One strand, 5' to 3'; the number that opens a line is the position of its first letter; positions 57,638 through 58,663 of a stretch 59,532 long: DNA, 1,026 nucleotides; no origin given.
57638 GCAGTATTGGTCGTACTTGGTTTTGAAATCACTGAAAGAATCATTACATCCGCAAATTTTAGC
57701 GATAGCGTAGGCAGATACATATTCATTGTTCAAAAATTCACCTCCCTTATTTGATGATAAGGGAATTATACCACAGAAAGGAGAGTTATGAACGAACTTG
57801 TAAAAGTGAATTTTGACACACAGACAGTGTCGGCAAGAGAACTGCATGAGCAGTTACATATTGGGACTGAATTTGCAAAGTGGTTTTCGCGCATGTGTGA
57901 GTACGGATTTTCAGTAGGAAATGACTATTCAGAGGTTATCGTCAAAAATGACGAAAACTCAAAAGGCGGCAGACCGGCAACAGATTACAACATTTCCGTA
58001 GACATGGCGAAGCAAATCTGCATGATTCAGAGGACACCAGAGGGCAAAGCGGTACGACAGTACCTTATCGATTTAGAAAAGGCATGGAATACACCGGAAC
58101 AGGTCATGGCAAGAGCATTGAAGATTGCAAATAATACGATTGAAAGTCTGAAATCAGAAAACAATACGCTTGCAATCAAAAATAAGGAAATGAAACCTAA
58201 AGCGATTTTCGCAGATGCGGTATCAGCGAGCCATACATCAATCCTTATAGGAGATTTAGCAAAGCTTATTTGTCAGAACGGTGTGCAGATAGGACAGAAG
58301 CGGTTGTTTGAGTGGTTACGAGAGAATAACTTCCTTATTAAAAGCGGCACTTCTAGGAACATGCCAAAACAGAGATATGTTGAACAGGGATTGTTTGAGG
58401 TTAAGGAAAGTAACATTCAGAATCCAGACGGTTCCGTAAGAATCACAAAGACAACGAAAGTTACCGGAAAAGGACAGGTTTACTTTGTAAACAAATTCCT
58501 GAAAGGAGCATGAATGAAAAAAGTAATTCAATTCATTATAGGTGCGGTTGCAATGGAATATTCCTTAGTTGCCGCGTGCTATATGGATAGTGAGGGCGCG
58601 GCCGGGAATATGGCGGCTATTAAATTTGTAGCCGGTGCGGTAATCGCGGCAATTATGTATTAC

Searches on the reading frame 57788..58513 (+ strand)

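Call 84: search_protein_families(library=pfam, proteins=[window:57788-58513:+], max_evalue=0.001)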
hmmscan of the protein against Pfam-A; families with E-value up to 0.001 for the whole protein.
window:57788-58513:+ (241 aa): 2 families
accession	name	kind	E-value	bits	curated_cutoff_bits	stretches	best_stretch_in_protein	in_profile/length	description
PF03374.19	ANT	-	4.5e-36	123.9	25.3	1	131-238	3-106/108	Phage antirepressor protein KilAC domain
PF08346.17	AntA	-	4.4e-26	91.7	27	1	14-83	1-68/68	AntA/AntB antirepressor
